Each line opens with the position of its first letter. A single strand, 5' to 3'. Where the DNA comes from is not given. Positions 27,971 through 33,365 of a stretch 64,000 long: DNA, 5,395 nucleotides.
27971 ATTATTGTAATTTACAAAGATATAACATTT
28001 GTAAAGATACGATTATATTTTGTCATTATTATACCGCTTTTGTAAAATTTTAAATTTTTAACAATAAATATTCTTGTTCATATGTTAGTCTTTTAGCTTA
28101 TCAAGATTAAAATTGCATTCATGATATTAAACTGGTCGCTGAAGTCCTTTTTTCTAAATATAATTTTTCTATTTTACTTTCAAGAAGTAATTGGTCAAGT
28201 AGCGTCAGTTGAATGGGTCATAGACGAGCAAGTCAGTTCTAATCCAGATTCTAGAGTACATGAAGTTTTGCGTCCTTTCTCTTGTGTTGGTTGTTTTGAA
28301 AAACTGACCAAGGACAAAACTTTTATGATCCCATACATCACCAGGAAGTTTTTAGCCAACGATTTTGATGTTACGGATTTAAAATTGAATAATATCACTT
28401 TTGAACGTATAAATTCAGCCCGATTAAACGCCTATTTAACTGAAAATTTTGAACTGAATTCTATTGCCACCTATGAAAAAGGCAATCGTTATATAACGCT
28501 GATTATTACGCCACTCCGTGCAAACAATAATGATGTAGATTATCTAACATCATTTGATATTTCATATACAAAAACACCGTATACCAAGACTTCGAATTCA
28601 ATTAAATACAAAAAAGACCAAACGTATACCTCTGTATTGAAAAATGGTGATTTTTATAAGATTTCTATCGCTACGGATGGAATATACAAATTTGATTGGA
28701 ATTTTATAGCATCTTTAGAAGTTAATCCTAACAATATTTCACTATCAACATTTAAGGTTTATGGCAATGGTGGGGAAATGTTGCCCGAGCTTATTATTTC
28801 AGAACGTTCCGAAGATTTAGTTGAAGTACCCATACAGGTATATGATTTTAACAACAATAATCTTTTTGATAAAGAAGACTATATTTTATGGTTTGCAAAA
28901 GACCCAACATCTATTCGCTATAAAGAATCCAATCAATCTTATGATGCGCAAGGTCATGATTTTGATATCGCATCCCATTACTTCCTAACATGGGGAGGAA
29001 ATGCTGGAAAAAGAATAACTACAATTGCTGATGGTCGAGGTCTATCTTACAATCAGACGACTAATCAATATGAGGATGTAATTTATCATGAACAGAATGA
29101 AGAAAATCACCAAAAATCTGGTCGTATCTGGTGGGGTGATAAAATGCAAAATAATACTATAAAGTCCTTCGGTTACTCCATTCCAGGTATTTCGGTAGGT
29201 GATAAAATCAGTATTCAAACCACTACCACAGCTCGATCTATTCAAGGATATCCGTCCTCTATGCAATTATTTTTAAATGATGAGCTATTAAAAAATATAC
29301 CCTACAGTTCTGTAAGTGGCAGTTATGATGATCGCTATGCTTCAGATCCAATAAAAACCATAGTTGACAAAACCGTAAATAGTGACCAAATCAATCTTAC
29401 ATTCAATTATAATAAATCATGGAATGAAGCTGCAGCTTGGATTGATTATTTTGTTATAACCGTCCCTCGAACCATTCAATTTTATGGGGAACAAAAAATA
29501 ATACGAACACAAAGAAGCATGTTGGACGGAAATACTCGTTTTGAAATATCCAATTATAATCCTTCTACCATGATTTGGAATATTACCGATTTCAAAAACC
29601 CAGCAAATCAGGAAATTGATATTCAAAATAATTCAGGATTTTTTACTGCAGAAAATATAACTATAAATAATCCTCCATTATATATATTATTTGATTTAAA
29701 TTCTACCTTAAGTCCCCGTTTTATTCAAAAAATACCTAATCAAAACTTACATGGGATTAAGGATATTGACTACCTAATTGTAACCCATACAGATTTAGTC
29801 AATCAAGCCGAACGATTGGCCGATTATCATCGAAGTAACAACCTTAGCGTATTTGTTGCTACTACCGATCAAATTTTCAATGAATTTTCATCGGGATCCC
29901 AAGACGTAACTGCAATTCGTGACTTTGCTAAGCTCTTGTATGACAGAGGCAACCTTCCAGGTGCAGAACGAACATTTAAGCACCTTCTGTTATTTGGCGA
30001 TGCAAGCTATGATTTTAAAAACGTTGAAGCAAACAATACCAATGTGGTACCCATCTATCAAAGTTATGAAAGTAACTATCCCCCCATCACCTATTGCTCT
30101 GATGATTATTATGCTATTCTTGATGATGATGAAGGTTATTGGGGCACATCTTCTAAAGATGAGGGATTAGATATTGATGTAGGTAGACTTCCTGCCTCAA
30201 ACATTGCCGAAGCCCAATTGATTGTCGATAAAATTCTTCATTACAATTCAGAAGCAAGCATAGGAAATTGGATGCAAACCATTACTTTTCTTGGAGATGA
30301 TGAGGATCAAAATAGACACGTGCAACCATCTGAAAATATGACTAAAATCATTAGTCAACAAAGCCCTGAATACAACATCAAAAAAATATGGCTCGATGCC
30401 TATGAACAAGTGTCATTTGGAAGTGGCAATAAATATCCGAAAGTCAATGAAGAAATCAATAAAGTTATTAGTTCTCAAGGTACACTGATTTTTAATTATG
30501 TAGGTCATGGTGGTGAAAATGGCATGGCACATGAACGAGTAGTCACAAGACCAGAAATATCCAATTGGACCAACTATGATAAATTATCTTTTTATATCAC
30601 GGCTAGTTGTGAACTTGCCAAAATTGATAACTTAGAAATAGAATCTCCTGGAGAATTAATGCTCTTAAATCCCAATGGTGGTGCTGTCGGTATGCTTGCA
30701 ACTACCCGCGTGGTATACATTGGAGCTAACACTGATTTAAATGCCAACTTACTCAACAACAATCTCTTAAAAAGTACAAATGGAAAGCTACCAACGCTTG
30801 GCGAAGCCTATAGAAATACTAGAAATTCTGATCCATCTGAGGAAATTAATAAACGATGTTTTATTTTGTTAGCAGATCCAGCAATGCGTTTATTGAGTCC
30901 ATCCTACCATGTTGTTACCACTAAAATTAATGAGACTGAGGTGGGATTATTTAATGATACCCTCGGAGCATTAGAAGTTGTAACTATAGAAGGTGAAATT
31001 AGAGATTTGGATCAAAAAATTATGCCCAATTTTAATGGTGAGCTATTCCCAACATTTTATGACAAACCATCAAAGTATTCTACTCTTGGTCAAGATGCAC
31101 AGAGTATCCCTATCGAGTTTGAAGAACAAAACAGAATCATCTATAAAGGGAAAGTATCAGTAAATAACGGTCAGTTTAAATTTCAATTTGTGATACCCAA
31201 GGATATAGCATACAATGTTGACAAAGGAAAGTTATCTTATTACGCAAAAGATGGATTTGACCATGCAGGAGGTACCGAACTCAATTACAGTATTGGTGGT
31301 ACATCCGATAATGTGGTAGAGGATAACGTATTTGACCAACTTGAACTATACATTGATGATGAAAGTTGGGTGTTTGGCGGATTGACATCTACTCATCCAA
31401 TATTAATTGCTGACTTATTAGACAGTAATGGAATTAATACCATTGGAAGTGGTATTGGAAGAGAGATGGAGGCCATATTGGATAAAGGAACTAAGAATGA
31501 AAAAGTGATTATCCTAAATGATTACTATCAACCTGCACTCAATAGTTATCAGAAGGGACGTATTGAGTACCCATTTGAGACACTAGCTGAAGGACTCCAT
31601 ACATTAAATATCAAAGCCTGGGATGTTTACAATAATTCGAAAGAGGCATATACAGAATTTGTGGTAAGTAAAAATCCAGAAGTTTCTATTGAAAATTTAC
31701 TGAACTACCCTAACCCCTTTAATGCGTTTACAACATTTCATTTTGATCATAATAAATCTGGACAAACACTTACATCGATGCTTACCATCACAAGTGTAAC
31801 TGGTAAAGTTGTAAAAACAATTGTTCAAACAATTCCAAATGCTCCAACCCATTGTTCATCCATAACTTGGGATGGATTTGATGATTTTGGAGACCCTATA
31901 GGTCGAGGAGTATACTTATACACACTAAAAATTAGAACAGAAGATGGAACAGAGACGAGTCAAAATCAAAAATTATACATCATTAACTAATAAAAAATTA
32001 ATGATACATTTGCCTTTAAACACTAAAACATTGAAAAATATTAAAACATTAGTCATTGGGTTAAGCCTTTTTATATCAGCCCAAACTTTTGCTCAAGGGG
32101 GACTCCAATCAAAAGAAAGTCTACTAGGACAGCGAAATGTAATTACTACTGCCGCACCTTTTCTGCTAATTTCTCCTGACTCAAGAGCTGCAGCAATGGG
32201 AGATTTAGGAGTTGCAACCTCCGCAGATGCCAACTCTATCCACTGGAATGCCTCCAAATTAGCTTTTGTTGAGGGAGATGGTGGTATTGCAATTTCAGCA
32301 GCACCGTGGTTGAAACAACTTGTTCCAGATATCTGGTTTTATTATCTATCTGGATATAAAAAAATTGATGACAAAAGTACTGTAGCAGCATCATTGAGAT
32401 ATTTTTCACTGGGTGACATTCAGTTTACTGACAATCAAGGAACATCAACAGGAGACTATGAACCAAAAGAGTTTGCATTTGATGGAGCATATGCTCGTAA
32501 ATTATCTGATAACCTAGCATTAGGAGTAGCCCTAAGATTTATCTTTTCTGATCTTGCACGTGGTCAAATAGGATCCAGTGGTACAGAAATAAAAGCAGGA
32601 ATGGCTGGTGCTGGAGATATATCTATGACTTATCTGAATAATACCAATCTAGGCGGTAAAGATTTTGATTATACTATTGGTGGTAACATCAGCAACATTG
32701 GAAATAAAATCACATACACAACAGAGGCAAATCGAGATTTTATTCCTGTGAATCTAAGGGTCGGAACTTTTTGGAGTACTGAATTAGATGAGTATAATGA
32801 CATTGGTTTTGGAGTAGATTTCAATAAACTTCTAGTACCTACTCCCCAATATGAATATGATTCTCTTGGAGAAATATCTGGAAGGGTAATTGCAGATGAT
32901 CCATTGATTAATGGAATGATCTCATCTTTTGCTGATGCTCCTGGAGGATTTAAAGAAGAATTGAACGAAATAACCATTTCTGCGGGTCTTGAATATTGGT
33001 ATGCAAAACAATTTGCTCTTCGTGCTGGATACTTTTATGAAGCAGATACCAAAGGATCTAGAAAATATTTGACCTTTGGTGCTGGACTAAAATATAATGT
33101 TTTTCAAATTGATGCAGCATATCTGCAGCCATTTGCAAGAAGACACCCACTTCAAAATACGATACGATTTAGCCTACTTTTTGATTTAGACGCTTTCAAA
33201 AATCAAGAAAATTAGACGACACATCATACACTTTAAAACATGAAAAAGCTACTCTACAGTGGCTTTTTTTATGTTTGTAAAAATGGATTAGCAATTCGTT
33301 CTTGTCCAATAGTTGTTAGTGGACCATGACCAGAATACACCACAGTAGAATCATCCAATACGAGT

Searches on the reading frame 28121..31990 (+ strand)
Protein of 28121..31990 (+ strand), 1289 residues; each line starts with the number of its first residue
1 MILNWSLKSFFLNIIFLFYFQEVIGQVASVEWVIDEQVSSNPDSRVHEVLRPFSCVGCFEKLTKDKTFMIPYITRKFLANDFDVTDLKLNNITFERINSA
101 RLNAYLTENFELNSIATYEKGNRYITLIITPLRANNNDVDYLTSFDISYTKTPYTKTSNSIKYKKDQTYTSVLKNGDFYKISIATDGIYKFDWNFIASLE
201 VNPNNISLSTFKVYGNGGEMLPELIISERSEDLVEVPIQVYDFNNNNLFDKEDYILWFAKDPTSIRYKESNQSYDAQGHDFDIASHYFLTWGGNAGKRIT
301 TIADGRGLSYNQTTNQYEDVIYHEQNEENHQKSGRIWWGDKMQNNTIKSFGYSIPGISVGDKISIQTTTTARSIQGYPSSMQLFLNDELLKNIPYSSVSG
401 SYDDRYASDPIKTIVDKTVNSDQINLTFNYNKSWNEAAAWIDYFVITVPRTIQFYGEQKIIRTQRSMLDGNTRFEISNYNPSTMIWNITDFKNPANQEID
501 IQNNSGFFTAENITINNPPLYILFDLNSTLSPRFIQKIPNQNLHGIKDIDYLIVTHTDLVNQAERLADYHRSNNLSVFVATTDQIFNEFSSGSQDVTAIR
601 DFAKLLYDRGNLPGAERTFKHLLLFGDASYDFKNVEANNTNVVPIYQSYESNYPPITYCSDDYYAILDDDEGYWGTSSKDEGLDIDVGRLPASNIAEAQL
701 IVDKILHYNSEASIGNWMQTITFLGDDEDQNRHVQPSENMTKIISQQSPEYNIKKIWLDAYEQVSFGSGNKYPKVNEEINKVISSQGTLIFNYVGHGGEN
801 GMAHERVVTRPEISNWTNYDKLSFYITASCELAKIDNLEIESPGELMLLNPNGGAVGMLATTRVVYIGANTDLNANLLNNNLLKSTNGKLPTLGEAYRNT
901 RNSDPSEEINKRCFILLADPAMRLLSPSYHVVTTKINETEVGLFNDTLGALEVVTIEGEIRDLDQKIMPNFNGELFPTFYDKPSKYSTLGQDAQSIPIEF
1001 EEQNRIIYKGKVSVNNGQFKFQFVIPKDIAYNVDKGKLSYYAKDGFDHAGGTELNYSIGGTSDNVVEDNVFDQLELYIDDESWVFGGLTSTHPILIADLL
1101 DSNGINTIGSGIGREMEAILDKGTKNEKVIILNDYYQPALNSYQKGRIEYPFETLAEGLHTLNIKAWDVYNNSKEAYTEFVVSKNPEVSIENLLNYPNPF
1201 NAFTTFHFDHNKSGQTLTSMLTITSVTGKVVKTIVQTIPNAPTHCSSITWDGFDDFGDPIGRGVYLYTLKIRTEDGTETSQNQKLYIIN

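Call 24: search_protein_families(library=pfam, proteins=[window:28121-31990:+], max_evalue=0.00001)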
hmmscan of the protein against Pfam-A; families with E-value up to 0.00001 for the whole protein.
window:28121-31990:+ (1289 aa): 1 family
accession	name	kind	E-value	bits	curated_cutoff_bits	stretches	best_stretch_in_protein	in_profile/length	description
PF01364.23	Peptidase_C25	-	1.6e-99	334.2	23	1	551-924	1-374/374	Peptidase family C25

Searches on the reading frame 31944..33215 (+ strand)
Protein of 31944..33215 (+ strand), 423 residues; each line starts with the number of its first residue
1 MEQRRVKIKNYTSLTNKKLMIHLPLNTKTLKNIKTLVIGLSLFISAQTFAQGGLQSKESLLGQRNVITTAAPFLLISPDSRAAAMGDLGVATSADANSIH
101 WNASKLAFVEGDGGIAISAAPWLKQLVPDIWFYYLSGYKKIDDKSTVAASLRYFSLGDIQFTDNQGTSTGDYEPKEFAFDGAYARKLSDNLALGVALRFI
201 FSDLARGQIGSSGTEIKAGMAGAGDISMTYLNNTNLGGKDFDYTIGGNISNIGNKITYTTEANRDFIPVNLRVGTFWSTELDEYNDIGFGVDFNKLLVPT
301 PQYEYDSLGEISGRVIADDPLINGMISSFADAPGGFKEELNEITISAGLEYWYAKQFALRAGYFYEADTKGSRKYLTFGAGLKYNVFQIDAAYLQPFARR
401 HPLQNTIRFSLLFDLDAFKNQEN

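Call 24: search_protein_families(library=pfam, proteins=[window:31944-33215:+], max_evalue=0.00001)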
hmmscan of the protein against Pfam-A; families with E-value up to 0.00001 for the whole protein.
window:31944-33215:+ (423 aa): 1 family
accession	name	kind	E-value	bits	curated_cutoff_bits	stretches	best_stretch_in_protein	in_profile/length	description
PF19572.5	PorV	-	5.9e-63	213.1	27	1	63-302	5-242/243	Type IX secretion system protein PorV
